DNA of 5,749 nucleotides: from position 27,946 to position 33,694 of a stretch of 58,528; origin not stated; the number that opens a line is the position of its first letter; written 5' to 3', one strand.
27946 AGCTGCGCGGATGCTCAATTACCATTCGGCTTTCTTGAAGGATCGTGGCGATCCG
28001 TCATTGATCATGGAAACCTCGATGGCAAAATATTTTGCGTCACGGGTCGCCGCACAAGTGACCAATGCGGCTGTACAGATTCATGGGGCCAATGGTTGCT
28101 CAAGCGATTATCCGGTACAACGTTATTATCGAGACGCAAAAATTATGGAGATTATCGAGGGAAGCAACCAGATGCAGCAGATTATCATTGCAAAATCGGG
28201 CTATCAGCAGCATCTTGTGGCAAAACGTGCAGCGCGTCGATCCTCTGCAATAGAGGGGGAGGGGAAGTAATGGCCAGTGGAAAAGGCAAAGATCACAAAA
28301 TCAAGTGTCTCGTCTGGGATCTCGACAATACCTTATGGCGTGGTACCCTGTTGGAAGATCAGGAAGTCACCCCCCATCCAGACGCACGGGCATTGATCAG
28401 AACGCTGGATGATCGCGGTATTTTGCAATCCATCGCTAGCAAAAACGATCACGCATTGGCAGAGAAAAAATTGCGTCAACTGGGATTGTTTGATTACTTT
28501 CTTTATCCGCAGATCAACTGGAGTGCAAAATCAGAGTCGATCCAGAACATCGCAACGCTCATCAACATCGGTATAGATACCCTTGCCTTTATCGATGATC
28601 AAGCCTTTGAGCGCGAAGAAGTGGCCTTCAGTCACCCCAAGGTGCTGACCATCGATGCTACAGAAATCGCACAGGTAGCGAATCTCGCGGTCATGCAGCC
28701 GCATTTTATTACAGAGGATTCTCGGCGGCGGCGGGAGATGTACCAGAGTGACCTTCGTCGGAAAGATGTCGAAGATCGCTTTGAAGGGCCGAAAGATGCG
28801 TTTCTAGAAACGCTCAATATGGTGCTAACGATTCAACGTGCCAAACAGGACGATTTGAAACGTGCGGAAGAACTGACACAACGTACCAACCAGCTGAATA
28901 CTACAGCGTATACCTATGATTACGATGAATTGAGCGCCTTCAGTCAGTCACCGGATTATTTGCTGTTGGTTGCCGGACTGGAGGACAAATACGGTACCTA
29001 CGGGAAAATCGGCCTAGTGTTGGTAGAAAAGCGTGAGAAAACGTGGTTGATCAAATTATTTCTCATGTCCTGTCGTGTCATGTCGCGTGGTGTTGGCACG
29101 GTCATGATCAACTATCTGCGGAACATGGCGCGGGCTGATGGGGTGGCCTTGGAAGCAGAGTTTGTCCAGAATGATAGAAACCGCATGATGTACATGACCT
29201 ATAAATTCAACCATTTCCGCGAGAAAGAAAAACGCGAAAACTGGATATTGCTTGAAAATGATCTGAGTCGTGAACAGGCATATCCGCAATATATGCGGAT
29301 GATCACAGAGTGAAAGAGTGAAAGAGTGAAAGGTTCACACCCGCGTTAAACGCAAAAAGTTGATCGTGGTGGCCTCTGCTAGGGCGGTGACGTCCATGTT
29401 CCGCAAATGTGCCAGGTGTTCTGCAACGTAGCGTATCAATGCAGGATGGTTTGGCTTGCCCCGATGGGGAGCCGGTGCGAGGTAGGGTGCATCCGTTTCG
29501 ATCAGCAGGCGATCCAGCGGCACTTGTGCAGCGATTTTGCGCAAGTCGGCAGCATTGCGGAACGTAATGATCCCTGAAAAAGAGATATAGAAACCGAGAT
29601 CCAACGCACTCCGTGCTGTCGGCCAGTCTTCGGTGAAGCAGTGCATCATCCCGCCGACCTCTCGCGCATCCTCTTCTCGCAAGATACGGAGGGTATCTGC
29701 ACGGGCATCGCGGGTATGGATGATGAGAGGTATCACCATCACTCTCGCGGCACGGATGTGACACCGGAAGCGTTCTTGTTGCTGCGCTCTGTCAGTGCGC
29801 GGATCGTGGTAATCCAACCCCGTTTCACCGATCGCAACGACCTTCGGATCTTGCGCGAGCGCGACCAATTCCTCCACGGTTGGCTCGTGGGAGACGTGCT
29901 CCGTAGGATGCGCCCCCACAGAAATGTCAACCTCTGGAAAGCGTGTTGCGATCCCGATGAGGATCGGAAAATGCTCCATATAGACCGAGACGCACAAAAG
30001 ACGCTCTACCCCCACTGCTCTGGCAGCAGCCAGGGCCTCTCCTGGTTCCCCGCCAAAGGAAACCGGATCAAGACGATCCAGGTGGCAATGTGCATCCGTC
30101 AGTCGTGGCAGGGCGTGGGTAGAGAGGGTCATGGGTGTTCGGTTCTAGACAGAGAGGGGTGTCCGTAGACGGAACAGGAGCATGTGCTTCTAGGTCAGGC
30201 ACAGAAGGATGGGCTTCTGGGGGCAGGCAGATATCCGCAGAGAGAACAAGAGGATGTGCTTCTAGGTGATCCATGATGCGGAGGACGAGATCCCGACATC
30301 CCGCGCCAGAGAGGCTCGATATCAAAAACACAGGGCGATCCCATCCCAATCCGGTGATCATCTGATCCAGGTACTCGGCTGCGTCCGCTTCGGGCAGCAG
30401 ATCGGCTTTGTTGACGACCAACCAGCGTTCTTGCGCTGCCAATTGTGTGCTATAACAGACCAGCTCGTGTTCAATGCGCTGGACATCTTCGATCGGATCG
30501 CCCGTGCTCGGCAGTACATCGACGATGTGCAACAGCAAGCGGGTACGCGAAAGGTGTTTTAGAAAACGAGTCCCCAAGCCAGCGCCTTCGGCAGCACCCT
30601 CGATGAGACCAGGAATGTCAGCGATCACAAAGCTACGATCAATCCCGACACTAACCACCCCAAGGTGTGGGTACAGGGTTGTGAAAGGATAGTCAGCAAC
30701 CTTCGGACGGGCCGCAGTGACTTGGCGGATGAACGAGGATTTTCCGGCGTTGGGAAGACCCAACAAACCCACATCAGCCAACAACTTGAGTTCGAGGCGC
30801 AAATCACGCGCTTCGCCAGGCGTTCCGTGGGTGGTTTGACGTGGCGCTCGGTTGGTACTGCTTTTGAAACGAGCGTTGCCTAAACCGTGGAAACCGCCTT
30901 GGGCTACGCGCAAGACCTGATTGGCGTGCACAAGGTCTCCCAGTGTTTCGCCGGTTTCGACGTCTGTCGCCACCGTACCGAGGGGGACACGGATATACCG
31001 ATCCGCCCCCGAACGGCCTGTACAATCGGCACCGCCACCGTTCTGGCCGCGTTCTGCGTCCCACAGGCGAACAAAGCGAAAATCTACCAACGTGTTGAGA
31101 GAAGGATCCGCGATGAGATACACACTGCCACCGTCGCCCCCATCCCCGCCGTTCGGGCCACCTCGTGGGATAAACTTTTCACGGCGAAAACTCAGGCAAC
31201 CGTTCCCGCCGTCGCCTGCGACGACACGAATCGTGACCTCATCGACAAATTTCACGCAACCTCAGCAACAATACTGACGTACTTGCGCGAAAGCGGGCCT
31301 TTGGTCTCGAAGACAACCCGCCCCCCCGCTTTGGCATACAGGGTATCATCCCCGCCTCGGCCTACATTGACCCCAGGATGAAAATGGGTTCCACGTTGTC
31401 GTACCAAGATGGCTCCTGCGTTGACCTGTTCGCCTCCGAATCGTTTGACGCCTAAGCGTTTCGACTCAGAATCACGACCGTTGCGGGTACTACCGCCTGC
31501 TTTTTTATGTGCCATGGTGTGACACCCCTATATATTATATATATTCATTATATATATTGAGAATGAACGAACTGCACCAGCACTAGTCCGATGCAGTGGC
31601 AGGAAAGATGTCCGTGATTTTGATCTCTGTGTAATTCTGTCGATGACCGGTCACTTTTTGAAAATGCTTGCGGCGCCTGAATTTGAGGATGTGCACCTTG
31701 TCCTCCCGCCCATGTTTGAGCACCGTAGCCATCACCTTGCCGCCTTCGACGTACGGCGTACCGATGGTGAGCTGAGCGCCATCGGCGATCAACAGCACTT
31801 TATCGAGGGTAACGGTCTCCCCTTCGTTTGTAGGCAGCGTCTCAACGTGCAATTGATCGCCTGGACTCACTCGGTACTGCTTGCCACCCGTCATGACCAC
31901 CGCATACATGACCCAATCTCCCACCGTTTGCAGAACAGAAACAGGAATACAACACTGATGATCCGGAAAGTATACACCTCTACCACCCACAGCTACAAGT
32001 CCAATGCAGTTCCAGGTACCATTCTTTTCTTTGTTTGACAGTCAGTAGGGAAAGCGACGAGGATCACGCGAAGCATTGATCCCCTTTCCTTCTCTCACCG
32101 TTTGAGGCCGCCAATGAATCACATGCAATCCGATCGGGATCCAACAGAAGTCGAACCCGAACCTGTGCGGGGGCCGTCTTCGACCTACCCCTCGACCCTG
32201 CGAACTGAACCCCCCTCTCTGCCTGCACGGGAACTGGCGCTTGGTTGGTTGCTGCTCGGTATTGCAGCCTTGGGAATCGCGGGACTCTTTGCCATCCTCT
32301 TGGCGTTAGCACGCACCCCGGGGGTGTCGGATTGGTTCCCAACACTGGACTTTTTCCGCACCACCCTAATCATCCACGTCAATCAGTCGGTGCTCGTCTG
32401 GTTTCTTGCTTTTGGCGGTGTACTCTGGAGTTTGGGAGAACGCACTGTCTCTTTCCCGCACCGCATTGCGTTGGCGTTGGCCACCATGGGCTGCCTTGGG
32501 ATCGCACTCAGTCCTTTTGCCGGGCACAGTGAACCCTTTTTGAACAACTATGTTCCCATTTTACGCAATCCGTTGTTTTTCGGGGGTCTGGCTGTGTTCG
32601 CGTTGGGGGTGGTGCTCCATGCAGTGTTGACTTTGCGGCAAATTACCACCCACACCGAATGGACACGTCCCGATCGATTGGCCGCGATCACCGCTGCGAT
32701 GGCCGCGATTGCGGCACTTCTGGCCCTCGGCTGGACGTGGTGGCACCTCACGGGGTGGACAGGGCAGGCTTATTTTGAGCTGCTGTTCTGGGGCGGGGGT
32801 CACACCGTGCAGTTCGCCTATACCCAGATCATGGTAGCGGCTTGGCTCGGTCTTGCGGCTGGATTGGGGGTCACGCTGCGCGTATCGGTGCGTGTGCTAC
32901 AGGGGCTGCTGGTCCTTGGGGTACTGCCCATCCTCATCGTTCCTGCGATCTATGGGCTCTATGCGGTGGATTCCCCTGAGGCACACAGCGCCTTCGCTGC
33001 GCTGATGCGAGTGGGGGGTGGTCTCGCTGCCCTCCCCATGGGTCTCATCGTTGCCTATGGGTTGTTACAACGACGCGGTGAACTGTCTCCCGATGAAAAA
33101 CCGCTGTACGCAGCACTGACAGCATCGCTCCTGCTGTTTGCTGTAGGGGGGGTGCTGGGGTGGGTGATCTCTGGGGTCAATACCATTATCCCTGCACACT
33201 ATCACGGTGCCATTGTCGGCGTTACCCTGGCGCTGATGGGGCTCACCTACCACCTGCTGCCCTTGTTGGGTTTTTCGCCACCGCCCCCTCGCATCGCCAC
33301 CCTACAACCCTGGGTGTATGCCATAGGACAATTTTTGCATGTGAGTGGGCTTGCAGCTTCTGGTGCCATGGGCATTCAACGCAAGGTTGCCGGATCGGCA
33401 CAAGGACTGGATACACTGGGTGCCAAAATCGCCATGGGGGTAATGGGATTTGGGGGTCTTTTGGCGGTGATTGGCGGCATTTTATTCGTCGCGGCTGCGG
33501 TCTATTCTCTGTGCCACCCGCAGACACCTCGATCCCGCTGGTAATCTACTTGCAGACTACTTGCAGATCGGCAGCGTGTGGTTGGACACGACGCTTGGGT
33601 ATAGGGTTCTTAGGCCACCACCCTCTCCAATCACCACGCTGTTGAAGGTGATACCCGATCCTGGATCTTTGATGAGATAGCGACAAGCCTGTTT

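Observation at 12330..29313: Compact hybrid NRPS-PKS gene cluster with in-line aminotransferase, O-methyltransferase-less FkbH cassette and no in-line loading or release domain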

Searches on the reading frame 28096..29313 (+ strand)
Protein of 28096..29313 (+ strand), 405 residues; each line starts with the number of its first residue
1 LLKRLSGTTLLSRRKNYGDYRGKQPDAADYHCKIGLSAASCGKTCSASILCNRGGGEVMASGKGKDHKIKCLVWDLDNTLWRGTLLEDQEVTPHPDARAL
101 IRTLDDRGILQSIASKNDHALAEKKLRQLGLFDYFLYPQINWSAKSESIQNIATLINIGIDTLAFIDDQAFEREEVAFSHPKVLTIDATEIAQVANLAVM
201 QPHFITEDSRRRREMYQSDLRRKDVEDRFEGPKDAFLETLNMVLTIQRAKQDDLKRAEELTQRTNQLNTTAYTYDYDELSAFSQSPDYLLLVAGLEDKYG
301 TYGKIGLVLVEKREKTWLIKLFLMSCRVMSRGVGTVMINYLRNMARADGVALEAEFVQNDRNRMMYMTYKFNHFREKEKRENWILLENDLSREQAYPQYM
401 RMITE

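Call 3: search_protein_families(library=pfam, proteins=[window:28096-29313:+], max_evalue=0.01)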
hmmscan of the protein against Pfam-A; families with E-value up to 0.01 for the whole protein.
window:28096-29313:+ (405 aa): 4 families
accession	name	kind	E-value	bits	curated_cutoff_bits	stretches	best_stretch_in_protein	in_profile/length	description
PF00702.32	Hydrolase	-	1.2e-07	32.7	26.4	1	87-168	93-179/191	haloacid dehalogenase-like hydrolase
PF12689.13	Acid_PPase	-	0.00032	21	27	0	88-177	41-141/169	Acid Phosphatase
PF13419.12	HAD_2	-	0.0019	18.8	23.8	1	87-135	74-122/178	Haloacid dehalogenase-like hydrolase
PF12710.13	HAD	-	0.0054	17.6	27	0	92-136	85-128/189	haloacid dehalogenase-like hydrolase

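Call 4: search_protein_families(library=ncbifam, proteins=[window:28096-29313:+], max_evalue=0.001)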
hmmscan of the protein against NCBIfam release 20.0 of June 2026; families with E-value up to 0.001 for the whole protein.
window:28096-29313:+ (405 aa): 2 families
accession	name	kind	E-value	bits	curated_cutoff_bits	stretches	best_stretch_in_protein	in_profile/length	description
TIGR01686.1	FkbH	subfamily_domain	1.4e-82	277.5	146.65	1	69-376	3-321/323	FkbH domain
TIGR01681.1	HAD-SF-IIIC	subfamily_domain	4.8e-16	59.8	35.75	1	70-177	1-129/132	HAD-IIIC family phosphatase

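Call 37: find_homologous_proteins(query=window:28270-29313:+, max_evalue=1e-30)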
Query window:28270-29313:+ (347 aa): 7741 proteins with E <= 1e-30 among 8000 candidates; the best 120 are listed.
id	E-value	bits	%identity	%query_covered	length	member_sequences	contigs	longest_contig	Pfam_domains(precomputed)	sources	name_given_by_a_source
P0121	4.1e-229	777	100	100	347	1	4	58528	PF00702.33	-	-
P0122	8.0e-196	668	84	100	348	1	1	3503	PF00702.33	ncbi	ncbi:HAD-IIIC family phosphatase [Gammaproteobacteria bacterium]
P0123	2.2e-194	663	86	99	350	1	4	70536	PF00702.33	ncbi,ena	-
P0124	2.7e-184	630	81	99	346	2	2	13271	PF12689.14,PF00702.33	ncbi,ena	-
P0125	1.1e-176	605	77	99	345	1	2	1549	PF00702.33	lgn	-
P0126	2.5e-161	554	71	99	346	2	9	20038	PF00702.33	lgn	-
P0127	1.5e-158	545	71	99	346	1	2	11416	PF00702.33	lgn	-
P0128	4.6e-158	544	71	98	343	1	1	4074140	PF12689.14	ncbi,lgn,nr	ncbi:HAD-IIIC family phosphatase [Ectothiorhodospiraceae bacterium BW-2]|nr:HAD-IIIC family phosphat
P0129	1.2e-157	542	70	98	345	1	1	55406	PF12689.14,PF00702.33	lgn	-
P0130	8.1e-157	540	71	99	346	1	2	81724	PF00702.33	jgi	jgi:FkbH-like protein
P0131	1.2e-156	539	70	98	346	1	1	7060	PF00702.33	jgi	-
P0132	1.3e-156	539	70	99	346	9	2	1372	PF00702.33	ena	-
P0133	2.0e-156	538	70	99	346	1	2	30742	PF00702.33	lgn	-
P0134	3.3e-156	538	69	99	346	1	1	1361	PF00702.33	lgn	-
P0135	3.9e-156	537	70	99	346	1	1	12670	-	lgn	-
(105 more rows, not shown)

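Call 38: find_encoding_contigs(protein=P0123, flank=10000, max_places=2)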
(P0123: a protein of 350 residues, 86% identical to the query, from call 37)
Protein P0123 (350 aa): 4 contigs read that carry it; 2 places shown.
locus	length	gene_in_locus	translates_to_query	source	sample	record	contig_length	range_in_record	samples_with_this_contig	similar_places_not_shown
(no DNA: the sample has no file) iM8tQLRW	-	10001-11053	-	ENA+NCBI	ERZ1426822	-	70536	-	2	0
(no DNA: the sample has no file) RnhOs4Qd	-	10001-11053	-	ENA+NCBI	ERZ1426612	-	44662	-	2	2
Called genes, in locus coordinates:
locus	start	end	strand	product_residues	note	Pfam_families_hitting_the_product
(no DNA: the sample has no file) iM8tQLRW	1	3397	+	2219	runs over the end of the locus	PF00109:ketoacyl-synt, PF02801:Ketoacyl-synt_C, PF16197:KAsynt_C_assoc, PF22621:CurL-like_PKS_C, PF00698:Acyl_transf_1, PF21089:PKS_DH_N, PF14765:PS-DH, PF08241:Methyltransf_11, +5 more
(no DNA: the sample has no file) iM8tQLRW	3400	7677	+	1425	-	PF00109:ketoacyl-synt, PF02801:Ketoacyl-synt_C, PF16197:KAsynt_C_assoc, PF22621:CurL-like_PKS_C, PF00698:Acyl_transf_1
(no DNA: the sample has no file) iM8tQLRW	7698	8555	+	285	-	PF02737:3HCDH_N, PF03435:Sacchrp_dh_NADP (faint), PF03446:NAD_binding_2 (weak), PF00725:3HCDH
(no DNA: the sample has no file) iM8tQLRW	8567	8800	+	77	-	PF00550:PP-binding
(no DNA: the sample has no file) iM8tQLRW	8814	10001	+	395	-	PF02771:Acyl-CoA_dh_N, PF02770:Acyl-CoA_dh_M, PF00441:Acyl-CoA_dh_1, PF08028:Acyl-CoA_dh_2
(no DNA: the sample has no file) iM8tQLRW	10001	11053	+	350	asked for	PF00702:Hydrolase (faint)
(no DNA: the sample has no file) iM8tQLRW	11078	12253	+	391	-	-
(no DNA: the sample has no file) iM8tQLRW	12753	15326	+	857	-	PF00343:Phosphorylase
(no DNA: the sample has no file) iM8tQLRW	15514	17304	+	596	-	PF00069:Pkinase (weak)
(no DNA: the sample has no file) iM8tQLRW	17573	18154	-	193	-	PF00581:Rhodanese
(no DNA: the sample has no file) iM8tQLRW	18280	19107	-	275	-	PF21342:SoxA-TsdA_cyt-c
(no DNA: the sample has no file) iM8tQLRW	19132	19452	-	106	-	PF08770:SoxZ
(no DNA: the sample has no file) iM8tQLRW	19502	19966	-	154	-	PF13501:SoxY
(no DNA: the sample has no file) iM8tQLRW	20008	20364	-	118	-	PF13442:Cytochrome_CBB3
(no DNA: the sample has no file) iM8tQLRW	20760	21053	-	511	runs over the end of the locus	PF03193:RsgA_GTPase (weak), PF00009:GTP_EFTU (faint), PF00350:Dynamin_N (faint), PF01926:MMR_HSR1, PF02421:FeoB_N, PF04548:AIG1, PF05128:DUF697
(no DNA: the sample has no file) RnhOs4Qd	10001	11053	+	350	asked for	PF00702:Hydrolase (faint)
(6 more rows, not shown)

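Call 39: find_encoding_contigs(protein=P0128, flank=10000, max_places=1)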
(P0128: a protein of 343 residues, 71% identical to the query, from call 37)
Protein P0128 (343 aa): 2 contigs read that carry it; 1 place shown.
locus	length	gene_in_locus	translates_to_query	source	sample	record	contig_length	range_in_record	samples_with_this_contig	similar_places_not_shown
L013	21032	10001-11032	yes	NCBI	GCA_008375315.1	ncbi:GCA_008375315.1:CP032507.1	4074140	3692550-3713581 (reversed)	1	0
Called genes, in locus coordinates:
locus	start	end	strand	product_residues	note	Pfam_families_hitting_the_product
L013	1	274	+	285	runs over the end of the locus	PF04986:Y2_Tnp (faint)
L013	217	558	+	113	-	-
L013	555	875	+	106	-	PF15731:MqsA_antitoxin, PF01381:HTH_3 (faint)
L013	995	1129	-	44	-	PF05593:RHS_repeat (weak)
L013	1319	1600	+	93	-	PF04986:Y2_Tnp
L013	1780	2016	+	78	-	-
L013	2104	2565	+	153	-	PF00254:FKBP_C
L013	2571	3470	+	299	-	PF00291:PALP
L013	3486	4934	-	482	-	-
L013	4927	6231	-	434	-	PF01656:CbiA (weak), PF02374:ArsA_ATPase (weak), PF10609:ParA, PF13614:AAA_31 (weak)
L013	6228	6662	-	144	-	-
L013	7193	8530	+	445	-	PF05958:tRNA_U5-meth_tr, PF01135:PCMT, PF00398:RrnaAD (weak), PF13649:Methyltransf_25, PF13847:Methyltransf_31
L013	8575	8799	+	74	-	PF00550:PP-binding (weak)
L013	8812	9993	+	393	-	PF02771:Acyl-CoA_dh_N, PF02770:Acyl-CoA_dh_M, PF00441:Acyl-CoA_dh_1, PF08028:Acyl-CoA_dh_2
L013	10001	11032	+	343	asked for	PF12689:Acid_PPase (faint)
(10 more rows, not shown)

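Call 45: find_related_loci(query=A1, collection=metagenome_contigs, flank=10000)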
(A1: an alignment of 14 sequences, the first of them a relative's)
Query A1 (347 aa) in metagenome_contigs; peptide patterns used: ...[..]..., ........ (x = any residue, [..] = any of these).
600 stretches matched a pattern (row limit reached: there are more); 177 encode a relative of the query (tblastn E <= 1e-3); the best 80 are kept; 80 distinct loci.
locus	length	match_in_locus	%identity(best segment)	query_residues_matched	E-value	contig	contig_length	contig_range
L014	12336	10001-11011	66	6-342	2e-153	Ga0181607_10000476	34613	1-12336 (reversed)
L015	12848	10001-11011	63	8-344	4e-144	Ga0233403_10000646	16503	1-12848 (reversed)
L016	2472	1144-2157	62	7-344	5e-152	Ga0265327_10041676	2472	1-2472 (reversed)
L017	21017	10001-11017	63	7-344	1e-141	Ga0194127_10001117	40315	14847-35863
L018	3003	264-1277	59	7-344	2e-147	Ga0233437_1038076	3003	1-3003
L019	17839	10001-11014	62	7-344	9e-141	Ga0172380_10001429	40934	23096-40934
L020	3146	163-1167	63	10-344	3e-146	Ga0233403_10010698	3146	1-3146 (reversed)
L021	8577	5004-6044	59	1-347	1e-139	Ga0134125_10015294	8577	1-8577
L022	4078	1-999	62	12-344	2e-142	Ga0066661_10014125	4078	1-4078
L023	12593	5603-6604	60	11-344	3e-138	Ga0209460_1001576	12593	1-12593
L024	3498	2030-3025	60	11-342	3e-141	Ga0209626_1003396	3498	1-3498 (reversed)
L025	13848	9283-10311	59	1-346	2e-136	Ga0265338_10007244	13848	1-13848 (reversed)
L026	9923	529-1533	61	8-342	7e-137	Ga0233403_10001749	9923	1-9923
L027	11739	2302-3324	58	2-342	2e-136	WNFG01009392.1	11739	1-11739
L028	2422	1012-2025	59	7-344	3e-144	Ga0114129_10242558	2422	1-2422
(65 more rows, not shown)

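Call 56: search_solved_structures(query=window:28270-29313:+, max_evalue=0.001)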
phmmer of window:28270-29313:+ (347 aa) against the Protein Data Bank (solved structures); distinct sequences matched with E-value up to 0.001: 1.
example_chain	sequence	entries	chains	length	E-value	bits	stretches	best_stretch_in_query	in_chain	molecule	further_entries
3slr_A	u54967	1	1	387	3.2e-11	46.2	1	11-125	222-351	uncharacterized protein BF1531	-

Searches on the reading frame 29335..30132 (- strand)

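Call 7: search_protein_families(library=pfam, proteins=[window:29335-30132:-], max_evalue=0.00001)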
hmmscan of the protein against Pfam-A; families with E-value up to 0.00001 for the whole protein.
window:29335-30132:- (265 aa): 1 family
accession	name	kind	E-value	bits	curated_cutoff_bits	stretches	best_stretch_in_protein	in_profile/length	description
PF01026.27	TatD_DNase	-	1.2e-77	261.1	27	1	12-262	1-251/253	TatD related DNase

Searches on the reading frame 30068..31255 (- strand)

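Call 7: search_protein_families(library=pfam, proteins=[window:30068-31255:-], max_evalue=0.00001)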
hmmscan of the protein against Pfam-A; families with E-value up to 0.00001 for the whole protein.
window:30068-31255:- (395 aa): 3 families
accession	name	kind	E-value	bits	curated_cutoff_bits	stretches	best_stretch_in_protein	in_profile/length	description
PF01018.28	GTP1_OBG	-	9.4e-59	197.9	27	1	4-158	1-155/155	GTP1/OBG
PF01926.29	MMR_HSR1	-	2.1e-22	79.8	21.9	1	161-283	1-113/113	50S ribosome-binding GTPase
PF02421.24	FeoB_N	-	5.7e-07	29.6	27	1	162-217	3-57/156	Ferrous iron transport protein B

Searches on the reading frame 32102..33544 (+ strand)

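Call 7: search_protein_families(library=pfam, proteins=[window:32102-33544:+], max_evalue=0.00001)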
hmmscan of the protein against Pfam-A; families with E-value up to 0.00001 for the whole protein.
window:32102-33544:+ (480 aa): 1 family
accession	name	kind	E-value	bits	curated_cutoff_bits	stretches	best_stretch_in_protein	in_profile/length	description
PF00115.25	COX1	-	2.3e-14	53.5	34.8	1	46-433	3-414/436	Cytochrome C and Quinol oxidase polypeptide I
